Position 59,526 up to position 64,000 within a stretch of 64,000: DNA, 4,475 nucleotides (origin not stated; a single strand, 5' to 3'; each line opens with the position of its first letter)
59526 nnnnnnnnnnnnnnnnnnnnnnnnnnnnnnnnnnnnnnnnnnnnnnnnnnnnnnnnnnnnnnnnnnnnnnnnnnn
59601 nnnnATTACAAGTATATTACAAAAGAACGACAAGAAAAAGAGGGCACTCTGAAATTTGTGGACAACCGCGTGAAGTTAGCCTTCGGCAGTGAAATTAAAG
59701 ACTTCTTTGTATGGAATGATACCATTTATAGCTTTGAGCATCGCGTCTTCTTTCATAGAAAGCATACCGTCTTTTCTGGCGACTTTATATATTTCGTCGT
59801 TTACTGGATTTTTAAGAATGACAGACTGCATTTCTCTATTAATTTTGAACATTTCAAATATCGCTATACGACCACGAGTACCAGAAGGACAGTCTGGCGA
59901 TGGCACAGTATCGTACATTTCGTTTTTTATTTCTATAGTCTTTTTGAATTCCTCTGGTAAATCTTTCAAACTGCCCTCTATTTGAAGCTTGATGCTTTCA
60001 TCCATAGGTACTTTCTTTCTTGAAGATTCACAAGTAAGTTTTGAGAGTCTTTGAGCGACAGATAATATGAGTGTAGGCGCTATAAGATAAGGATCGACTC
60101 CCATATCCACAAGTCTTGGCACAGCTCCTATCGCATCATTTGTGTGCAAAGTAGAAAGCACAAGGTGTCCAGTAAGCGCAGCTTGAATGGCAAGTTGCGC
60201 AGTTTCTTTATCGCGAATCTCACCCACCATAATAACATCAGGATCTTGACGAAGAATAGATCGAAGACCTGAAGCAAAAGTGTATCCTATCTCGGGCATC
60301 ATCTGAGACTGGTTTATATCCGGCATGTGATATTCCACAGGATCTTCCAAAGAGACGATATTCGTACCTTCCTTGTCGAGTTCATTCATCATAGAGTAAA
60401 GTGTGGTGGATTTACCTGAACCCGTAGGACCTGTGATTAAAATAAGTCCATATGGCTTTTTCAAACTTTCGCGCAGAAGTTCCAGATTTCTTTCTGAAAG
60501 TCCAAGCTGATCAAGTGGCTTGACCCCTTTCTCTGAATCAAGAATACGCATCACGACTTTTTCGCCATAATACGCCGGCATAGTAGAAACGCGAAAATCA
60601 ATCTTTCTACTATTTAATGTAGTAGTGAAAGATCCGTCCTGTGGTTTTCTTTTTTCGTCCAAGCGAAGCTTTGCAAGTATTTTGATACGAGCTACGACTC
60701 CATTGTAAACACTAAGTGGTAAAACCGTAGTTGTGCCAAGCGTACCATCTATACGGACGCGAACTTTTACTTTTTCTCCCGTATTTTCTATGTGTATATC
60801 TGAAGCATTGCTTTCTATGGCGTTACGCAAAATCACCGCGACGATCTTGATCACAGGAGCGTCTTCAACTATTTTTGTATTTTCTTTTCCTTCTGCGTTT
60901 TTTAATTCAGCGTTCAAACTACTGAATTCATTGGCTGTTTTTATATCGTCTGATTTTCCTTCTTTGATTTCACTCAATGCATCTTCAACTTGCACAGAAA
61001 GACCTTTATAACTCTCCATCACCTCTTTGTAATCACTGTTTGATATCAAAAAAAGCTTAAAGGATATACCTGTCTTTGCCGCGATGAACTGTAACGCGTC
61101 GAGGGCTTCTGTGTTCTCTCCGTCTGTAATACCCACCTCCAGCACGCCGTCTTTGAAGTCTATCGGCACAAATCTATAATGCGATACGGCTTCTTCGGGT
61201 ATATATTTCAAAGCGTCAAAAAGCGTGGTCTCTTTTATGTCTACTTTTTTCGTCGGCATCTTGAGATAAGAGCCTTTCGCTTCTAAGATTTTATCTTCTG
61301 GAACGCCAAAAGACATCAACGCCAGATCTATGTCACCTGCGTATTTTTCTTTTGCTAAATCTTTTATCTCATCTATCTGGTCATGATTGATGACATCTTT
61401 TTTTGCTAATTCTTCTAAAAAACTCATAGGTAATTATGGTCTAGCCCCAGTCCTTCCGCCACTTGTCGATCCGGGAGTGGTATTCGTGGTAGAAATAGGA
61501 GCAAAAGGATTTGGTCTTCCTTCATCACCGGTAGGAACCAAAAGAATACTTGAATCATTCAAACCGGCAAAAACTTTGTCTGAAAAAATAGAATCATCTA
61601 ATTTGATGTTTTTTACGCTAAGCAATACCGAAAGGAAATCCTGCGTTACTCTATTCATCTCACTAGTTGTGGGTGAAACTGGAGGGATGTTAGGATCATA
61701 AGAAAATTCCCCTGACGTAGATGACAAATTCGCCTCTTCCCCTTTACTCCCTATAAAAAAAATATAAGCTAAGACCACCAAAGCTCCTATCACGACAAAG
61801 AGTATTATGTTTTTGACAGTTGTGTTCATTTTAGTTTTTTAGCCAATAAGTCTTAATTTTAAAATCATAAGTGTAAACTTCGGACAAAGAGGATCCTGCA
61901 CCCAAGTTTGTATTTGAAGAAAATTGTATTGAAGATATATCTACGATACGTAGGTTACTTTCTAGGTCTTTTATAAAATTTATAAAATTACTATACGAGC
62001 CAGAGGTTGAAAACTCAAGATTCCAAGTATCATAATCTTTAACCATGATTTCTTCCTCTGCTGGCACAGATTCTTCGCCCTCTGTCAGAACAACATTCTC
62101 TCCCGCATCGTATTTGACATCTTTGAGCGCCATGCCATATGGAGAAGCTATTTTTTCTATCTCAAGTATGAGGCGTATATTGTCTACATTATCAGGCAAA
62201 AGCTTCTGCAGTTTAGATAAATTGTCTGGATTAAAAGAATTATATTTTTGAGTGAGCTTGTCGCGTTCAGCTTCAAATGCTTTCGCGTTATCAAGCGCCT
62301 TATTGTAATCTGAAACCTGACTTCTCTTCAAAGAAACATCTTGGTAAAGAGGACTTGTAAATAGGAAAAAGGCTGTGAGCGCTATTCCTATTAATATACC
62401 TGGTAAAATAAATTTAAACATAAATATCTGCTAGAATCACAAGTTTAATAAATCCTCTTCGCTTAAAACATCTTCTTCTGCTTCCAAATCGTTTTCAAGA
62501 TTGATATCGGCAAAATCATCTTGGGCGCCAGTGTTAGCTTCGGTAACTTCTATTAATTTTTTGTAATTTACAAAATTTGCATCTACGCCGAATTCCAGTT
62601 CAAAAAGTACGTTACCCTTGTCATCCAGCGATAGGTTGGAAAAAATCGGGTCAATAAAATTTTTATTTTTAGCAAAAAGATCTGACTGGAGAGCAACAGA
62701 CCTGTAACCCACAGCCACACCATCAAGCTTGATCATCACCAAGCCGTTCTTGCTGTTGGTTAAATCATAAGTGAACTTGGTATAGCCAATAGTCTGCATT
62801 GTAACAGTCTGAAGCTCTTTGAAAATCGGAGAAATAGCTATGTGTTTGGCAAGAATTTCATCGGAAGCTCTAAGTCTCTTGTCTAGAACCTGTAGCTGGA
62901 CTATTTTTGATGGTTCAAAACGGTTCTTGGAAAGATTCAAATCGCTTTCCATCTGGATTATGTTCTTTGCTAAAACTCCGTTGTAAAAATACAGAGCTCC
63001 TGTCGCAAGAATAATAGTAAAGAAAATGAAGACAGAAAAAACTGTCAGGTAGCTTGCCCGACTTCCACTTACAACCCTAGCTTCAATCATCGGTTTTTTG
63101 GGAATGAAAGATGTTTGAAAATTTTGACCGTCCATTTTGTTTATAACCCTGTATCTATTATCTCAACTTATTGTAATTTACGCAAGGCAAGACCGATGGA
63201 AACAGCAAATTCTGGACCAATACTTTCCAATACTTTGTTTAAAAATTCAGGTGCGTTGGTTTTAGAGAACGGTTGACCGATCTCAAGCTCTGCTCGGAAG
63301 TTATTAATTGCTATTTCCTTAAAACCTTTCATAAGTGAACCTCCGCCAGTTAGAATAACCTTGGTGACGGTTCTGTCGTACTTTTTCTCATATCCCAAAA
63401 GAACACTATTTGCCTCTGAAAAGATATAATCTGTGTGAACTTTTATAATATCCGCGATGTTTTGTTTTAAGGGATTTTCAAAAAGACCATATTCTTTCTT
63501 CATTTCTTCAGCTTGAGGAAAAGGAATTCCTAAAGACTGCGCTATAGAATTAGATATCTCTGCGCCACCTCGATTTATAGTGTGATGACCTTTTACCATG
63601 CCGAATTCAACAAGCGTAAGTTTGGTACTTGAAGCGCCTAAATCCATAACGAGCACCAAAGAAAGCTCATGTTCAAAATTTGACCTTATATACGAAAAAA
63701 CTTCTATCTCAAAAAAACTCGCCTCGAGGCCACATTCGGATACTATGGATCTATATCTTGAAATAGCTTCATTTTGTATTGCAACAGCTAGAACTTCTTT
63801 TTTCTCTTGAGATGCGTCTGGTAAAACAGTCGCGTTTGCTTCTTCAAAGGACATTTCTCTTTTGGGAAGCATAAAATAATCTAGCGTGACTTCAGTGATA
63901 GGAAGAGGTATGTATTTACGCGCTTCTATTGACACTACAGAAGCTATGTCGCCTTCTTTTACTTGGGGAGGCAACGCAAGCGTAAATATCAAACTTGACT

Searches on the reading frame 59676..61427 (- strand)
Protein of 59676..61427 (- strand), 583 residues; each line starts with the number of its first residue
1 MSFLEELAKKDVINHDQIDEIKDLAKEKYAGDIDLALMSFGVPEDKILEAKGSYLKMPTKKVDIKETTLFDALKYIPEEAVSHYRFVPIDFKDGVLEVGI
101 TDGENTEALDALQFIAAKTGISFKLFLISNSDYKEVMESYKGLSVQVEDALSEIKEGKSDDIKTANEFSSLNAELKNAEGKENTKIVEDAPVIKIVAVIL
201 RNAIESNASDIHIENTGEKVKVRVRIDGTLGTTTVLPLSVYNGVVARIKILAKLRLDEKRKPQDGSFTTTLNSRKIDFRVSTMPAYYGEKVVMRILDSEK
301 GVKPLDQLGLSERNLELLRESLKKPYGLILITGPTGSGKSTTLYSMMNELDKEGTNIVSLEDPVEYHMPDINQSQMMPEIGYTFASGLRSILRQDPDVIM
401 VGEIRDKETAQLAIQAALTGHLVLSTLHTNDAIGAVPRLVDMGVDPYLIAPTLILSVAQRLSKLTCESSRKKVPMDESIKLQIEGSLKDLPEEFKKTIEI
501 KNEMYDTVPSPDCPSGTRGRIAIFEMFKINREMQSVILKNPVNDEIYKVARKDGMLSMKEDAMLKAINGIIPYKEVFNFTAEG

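Call 75: find_encoding_contigs(protein=window:59676-61427:-, flank=10000, max_places=2)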
Protein window:59676-61427:- (583 aa): 8 contigs read that carry it; 2 places shown.
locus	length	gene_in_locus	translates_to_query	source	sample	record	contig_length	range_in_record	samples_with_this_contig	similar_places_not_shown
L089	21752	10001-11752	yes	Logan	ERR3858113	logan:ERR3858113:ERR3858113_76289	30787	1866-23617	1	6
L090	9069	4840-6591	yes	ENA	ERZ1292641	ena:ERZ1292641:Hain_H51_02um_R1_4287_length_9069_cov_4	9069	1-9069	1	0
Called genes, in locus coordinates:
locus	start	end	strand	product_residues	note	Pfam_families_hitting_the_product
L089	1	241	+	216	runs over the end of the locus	PF00300:His_Phos_1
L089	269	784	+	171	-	PF00293:NUDIX (weak)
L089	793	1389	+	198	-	PF03575:Peptidase_S51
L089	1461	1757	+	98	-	PF02583:Trns_repr_metal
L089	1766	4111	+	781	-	PF00403:HMA, PF00122:E1-E2_ATPase, PF00702:Hydrolase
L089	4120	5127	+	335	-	PF00403:HMA (weak), PF13386:DsbD_2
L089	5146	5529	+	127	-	PF13473:Cupredoxin_1 (weak)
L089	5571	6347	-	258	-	PF13462:Thioredoxin_4, PF13098:Thioredoxin_2 (faint), PF01323:DSBA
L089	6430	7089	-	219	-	PF00156:Pribosyltran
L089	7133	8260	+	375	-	PF11104:PilM_2, PF14450:FtsA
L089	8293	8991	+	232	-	-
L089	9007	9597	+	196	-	PF04350:PilO (faint)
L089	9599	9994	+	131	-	-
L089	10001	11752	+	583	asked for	PF05157:MshEN, PF00437:T2SSE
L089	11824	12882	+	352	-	PF00437:T2SSE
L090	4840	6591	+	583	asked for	PF05157:MshEN, PF00437:T2SSE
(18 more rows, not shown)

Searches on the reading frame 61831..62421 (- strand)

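Call 24: search_protein_families(library=pfam, proteins=[window:61831-62421:-], max_evalue=0.1)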
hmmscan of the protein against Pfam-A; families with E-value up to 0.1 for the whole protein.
window:61831-62421:- (196 aa): 2 families
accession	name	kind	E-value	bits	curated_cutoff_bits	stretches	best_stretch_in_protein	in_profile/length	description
PF04350.18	PilO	-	8e-06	26.5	22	1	125-194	79-143/145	Pilus assembly protein, PilO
PF15022.11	DUF4522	-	0.069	13.6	27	0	60-132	20-88/117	Protein of unknown function (DUF4522)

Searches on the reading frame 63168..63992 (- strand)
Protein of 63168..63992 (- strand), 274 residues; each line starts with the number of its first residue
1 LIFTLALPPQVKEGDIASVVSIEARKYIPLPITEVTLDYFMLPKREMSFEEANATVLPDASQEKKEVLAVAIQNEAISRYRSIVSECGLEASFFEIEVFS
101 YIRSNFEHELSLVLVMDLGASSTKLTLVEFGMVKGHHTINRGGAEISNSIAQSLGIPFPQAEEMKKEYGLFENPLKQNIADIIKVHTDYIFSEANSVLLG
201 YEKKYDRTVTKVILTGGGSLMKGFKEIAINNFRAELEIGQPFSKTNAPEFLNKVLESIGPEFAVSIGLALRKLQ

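Call 24: search_protein_families(library=pfam, proteins=[window:63168-63992:-], max_evalue=0.1)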
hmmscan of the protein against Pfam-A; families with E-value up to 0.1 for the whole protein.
window:63168-63992:- (274 aa): 6 families
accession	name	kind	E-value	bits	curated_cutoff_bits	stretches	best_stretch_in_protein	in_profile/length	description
PF11104.14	PilM_2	-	1.3e-24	87.3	27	1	6-272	80-339/340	Type IV pilus assembly protein PilM;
PF14450.12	FtsA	-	3.6e-14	53.6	31.8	1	115-265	2-125/127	Cell division protein FtsA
PF06723.19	MreB_Mbl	-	0.001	18.4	27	0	206-238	271-303/327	MreB/Mbl protein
PF00022.25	Actin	-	0.0016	17.6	27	0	103-156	134-189/410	Actin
PF25216.1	Volactin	-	0.0039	17.2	35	1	117-233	172-292/321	Volactin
PF21522.3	MreB-like_C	-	0.05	14.6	27.8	0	145-220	39-115/123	Archaeal actin homologue MreB-like, C-terminal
